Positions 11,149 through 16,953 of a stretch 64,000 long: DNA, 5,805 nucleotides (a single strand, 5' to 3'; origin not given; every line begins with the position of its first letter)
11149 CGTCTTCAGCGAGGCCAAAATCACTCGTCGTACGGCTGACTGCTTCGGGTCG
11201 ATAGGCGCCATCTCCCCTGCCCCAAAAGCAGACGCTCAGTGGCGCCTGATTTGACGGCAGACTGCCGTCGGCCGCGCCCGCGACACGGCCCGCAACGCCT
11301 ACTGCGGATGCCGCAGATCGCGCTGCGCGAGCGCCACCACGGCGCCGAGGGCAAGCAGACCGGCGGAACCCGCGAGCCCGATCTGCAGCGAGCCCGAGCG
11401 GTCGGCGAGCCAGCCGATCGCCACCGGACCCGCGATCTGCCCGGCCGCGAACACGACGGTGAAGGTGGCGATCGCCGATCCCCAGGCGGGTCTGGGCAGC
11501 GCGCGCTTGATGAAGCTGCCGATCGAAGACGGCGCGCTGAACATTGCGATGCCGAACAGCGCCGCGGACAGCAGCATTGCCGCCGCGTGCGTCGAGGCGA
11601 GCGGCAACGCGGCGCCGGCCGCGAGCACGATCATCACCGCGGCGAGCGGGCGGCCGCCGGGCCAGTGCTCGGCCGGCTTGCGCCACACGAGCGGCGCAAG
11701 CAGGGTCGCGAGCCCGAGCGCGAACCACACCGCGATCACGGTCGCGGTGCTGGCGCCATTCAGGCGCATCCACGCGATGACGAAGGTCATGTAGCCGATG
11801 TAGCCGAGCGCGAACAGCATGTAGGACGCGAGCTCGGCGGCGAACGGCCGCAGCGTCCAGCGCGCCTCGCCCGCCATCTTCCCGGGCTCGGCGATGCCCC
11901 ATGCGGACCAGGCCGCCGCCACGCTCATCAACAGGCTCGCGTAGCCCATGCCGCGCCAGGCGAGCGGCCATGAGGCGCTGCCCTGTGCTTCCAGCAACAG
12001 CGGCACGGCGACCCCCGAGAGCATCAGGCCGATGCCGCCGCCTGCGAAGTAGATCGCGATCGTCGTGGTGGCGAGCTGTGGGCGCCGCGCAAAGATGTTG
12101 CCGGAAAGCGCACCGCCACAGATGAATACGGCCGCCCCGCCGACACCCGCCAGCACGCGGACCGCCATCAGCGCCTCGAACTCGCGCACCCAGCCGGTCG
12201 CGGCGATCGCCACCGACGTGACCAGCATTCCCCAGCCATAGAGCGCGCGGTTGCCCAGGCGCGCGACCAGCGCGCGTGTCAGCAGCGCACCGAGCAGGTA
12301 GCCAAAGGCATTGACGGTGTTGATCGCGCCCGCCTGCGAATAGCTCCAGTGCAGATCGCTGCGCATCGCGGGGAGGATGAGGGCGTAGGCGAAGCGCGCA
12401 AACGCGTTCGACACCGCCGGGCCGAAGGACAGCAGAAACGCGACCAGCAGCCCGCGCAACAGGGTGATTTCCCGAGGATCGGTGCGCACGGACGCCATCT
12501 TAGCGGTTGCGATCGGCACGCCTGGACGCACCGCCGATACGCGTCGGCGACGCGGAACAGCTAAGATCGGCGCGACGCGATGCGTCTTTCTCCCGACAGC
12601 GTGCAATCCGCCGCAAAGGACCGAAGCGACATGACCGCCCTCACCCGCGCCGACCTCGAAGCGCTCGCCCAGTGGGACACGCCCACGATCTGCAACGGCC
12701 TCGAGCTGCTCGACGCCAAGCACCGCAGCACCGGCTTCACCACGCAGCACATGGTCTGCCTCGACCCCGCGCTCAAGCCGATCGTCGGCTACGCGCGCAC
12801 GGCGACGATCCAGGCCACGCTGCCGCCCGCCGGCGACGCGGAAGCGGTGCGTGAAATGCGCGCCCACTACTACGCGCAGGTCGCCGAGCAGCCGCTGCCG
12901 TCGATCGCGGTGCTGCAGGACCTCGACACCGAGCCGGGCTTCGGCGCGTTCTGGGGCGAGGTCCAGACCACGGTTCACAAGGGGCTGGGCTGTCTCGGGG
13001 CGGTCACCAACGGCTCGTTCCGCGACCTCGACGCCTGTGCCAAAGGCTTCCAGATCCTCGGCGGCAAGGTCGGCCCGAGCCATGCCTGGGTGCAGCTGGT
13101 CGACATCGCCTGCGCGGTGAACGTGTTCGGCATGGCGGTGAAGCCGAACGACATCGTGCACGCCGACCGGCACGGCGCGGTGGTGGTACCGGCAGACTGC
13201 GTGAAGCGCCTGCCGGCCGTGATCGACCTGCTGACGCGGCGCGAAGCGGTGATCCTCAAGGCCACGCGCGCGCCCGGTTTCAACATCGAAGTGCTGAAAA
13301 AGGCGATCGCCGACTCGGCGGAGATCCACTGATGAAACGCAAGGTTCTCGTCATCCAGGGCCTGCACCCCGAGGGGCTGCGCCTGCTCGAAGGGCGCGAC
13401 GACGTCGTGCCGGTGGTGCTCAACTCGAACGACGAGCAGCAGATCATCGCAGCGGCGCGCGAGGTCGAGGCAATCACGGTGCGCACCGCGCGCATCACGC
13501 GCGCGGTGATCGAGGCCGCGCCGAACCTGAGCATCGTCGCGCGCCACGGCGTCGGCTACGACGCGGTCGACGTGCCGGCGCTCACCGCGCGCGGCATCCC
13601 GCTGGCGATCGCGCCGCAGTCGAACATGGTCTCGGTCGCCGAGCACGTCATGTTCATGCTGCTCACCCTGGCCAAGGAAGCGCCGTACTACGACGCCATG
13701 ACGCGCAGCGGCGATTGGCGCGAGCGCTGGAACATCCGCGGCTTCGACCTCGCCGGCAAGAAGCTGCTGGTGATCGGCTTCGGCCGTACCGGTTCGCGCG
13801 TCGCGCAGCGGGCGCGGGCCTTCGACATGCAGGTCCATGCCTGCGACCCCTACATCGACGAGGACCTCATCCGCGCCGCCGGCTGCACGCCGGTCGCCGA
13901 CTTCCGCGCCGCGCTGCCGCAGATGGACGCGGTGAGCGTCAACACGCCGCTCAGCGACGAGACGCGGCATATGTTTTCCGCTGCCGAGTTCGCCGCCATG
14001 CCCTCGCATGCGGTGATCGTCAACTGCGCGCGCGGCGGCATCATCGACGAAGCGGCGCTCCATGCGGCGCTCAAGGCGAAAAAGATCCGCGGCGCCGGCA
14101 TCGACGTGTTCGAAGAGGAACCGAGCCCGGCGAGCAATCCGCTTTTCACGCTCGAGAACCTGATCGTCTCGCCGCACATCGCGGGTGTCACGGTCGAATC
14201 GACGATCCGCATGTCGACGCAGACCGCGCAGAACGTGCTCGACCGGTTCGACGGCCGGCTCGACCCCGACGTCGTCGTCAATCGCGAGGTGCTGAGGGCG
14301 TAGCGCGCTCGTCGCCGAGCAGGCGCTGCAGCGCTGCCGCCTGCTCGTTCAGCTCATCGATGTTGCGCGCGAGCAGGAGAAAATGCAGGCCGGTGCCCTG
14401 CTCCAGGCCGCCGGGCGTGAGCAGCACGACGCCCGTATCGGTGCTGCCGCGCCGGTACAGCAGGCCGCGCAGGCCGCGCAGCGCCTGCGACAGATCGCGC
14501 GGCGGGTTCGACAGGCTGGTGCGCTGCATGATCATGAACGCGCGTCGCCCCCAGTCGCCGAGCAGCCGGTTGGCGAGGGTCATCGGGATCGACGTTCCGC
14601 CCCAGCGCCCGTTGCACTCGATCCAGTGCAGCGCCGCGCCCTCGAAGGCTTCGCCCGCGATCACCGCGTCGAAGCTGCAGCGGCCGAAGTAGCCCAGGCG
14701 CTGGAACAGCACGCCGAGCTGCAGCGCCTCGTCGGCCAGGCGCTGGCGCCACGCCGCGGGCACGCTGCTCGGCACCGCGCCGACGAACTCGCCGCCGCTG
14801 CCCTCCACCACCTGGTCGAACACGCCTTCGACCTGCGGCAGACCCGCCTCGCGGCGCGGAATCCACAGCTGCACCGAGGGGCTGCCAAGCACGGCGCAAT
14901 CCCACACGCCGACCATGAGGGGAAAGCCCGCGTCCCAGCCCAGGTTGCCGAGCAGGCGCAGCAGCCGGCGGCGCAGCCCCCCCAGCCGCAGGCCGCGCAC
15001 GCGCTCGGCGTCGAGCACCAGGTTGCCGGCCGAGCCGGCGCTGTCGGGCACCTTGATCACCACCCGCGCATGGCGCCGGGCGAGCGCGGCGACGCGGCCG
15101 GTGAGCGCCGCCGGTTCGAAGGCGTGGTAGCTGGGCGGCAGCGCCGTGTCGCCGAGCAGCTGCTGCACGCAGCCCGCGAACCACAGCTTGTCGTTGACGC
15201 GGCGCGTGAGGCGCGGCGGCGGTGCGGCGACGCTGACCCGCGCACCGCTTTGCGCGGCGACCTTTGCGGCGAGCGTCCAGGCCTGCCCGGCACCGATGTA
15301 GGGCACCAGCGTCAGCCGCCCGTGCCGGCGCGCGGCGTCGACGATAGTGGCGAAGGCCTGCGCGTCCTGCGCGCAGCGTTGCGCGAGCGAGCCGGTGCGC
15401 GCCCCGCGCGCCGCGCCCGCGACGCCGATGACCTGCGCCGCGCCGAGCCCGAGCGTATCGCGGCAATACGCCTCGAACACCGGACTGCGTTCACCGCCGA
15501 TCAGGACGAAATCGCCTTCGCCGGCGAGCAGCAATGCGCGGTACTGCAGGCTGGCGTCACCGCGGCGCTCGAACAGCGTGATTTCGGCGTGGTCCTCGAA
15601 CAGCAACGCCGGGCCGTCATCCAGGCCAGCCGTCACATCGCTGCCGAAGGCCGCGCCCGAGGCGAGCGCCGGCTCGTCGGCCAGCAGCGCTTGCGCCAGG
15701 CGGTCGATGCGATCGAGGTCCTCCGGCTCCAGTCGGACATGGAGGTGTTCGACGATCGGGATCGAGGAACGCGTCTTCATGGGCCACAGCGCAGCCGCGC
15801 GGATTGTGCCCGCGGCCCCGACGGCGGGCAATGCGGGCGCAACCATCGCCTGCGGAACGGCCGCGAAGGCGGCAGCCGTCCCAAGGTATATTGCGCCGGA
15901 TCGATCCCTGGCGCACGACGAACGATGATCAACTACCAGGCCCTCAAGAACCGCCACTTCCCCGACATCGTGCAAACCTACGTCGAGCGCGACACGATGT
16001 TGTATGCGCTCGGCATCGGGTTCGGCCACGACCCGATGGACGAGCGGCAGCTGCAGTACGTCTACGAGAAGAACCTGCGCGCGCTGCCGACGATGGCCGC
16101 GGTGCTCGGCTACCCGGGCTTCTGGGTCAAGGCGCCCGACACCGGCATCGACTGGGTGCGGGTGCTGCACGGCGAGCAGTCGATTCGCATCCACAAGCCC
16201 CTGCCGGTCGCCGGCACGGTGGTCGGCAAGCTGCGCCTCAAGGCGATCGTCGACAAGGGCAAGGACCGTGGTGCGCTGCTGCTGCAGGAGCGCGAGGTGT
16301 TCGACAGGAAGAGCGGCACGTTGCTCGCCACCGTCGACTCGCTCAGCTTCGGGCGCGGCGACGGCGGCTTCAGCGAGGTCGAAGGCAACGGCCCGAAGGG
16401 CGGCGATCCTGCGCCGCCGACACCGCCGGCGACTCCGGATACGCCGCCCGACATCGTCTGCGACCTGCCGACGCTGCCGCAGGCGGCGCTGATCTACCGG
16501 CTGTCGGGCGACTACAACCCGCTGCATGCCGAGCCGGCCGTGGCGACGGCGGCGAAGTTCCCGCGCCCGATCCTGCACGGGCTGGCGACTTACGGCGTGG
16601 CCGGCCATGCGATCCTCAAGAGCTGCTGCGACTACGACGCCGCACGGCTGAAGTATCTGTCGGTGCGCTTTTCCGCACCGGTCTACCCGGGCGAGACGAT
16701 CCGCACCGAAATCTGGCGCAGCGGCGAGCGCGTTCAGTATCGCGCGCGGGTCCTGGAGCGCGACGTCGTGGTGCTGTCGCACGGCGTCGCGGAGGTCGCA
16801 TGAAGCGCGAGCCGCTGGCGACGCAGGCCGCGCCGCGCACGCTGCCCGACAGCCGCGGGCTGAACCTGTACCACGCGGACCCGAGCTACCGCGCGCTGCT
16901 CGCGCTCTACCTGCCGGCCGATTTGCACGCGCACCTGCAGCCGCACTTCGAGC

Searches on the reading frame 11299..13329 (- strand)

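Call 13: search_protein_families(library=pfam, proteins=[window:11299-13329:-], max_evalue=0.01)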
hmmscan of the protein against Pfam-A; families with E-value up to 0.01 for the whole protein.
window:11299-13329:- (676 aa): 2 families
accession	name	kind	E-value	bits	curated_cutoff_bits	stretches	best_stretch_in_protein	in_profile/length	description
PF06779.20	MFS_4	-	1.5e-59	202.6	26.3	1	310-666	7-363/364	Uncharacterised MFS-type transporter YbfB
PF07690.21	MFS_1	-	7e-24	84.8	33.4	2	306-477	6-173/347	Major Facilitator Superfamily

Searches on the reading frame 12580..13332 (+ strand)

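Call 12: search_protein_families(library=pfam, proteins=[window:12580-13332:+], max_evalue=0.01)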
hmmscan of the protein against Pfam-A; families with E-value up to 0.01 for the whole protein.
window:12580-13332:+ (250 aa): 1 family
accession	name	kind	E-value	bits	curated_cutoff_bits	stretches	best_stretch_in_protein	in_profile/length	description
PF03737.21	RraA-like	-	4e-14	53.5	24.5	1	44-202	8-152/152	Aldolase/RraA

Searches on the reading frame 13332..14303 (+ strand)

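Call 13: search_protein_families(library=pfam, proteins=[window:13332-14303:+], max_evalue=0.01)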
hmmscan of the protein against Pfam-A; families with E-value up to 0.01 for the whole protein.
window:13332-14303:+ (323 aa): 5 families
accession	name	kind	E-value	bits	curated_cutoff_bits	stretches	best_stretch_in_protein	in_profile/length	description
PF02826.25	2-Hacid_dh_C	-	1.5e-57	194.3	25.1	1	108-284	2-178/178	D-isomer specific 2-hydroxyacid dehydrogenase, NAD binding domain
PF00389.36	2-Hacid_dh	-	4.7e-28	98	24.6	1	5-315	1-133/134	D-isomer specific 2-hydroxyacid dehydrogenase, catalytic domain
PF13478.12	XdhC_C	-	0.0043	18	29.7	0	145-249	1-67/125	XdhC Rossmann domain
PF03720.21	UDPG_MGDP_dh_C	-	0.0046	17.7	30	0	157-231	22-96/103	UDP-glucose/GDP-mannose dehydrogenase family, UDP binding domain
PF13241.12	NAD_binding_7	-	0.0082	17.2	22.1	0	138-219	3-83/104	Putative NAD(P)-binding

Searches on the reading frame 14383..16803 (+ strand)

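Call 13: search_protein_families(library=pfam, proteins=[window:14383-16803:+], max_evalue=0.01)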
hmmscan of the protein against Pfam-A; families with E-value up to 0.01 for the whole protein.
window:14383-16803:+ (806 aa): 3 families
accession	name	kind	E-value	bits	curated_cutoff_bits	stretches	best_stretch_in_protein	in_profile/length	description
PF01575.25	MaoC_dehydratas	-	3.1e-25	88.6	27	1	684-792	5-114/123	MaoC like domain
PF22622.2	MFE-2_hydrat-2_N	-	1.2e-20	74.1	27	1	532-659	2-130/130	MFE-2 hydratase 2 N-terminal domain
PF13452.11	FAS1_DH_region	-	5.8e-06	26.9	22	1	564-642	46-124/132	FAS1-like, dehydratase domain region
